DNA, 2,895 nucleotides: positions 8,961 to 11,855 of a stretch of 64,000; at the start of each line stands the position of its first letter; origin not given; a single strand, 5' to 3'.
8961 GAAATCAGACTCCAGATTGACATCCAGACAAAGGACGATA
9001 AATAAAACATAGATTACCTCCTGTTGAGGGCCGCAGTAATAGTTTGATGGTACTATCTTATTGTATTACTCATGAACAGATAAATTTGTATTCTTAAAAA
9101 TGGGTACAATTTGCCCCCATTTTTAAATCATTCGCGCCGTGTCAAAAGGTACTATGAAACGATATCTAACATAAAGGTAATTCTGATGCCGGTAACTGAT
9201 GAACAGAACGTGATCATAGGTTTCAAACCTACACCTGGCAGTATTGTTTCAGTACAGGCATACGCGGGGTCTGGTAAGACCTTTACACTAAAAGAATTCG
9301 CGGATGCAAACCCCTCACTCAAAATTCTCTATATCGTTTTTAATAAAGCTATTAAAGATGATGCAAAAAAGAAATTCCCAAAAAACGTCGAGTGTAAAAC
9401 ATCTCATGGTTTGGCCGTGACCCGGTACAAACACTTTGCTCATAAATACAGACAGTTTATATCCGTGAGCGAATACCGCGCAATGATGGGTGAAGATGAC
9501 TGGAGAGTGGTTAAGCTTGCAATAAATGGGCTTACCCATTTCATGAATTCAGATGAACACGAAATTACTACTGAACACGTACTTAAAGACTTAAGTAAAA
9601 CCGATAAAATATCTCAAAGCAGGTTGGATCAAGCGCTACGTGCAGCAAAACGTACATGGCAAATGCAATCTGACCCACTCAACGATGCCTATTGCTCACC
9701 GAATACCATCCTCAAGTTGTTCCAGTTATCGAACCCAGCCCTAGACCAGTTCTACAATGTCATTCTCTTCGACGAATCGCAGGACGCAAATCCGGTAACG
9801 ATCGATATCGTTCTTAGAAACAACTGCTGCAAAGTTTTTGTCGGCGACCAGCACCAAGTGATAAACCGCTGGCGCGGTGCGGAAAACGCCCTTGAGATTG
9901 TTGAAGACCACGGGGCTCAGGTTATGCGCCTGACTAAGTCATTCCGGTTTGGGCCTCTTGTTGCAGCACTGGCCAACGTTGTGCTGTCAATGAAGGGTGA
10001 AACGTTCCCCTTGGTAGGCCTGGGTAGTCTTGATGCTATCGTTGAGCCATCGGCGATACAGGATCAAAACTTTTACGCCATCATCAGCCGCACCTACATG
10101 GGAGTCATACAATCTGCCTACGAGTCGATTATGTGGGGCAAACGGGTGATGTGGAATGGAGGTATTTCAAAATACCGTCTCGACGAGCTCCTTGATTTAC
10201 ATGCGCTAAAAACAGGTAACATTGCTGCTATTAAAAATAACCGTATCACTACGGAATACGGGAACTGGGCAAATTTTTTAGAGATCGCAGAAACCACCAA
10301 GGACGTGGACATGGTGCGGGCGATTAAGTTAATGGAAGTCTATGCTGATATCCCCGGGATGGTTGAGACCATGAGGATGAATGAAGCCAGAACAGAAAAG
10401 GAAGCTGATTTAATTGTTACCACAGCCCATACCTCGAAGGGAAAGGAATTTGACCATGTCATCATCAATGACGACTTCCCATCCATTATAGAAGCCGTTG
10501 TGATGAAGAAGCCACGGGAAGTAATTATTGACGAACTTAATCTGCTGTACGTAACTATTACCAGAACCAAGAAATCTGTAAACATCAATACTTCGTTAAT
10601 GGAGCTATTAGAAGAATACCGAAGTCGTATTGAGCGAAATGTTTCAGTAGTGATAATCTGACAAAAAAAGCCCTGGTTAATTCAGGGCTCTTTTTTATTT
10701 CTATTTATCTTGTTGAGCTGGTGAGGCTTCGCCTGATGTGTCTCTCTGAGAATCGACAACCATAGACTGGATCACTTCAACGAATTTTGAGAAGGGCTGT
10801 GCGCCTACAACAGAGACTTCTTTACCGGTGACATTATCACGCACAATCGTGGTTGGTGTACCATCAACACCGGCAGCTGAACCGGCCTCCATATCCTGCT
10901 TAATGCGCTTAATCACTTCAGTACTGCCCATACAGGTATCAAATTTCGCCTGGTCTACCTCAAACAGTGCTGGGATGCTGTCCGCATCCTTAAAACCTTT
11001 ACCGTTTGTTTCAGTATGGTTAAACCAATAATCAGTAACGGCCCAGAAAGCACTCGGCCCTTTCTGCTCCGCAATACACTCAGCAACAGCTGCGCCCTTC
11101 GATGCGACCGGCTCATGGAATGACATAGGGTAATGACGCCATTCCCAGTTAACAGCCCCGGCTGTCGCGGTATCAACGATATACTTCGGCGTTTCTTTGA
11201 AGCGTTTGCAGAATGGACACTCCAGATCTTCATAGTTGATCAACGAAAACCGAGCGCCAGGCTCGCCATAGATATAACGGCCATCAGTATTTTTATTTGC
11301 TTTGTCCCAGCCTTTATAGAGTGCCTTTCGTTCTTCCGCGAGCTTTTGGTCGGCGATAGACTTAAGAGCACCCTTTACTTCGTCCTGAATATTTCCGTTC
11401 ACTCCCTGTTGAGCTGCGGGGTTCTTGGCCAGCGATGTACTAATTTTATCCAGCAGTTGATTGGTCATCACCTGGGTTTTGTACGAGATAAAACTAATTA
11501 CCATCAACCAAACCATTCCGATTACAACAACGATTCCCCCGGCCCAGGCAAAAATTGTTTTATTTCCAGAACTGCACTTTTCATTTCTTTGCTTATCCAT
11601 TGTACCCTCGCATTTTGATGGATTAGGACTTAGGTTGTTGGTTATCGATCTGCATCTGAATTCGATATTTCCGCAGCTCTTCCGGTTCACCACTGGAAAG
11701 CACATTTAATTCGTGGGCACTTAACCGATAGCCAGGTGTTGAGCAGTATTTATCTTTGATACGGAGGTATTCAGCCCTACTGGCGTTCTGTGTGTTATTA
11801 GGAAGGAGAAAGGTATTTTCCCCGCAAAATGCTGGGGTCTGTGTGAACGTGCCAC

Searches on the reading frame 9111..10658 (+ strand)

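Call 85: search_protein_families(library=pfam, proteins=[window:9111-10658:+], max_evalue=0.01)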
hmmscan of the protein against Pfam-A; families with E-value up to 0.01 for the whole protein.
window:9111-10658:+ (516 aa): 7 families
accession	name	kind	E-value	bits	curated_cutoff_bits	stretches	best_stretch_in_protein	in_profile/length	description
PF00580.27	UvrD-helicase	-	7.7e-09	36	23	1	47-259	17-260/271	UvrD/REP helicase N-terminal domain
PF01443.25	Viral_helicase1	-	2.8e-08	34.3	21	0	419-492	165-226/228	Viral superfamily 1 RNA helicase core domain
PF13361.12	UvrD_C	-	5.2e-08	33.1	25.6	1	382-493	237-346/350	UvrD-like helicase C-terminal domain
PF13538.12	UvrD_C_2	-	1.4e-06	28.5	27.4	1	435-492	3-51/52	UvrD-like helicase C-terminal domain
PF13604.12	AAA_30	-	8.7e-05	22.8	27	0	44-184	19-161/191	AAA domain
PF13245.12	AAA_19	-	0.00013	22.6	25.1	1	43-252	11-131/134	AAA domain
PF04851.21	ResIII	-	0.00063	20.1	22.5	1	48-129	28-114/164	Type III restriction enzyme, res subunit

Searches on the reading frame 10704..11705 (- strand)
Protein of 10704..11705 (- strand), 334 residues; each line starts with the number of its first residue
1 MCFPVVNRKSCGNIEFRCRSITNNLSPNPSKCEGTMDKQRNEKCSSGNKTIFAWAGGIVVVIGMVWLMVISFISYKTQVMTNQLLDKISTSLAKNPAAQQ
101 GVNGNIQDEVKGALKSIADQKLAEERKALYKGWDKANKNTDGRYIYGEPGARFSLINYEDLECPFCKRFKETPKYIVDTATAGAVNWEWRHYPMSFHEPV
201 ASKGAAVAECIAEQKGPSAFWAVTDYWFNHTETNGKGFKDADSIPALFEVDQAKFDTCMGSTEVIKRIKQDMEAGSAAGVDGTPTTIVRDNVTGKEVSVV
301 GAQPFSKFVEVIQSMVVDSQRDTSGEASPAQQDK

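Call 85: search_protein_families(library=pfam, proteins=[window:10704-11705:-], max_evalue=0.01)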
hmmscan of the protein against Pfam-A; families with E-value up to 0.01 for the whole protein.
window:10704-11705:- (334 aa): 3 families
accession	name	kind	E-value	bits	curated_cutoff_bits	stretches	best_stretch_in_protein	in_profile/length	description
PF13462.12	Thioredoxin_4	-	1.1e-17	65.1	23.2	1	142-297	4-154/165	Thioredoxin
PF01323.26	DSBA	-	3.7e-09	37.1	25.6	1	250-313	134-191/191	DSBA-like thioredoxin domain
PF13098.12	Thioredoxin_2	-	1.1e-05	26.1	27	0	248-311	46-103/104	Thioredoxin-like domain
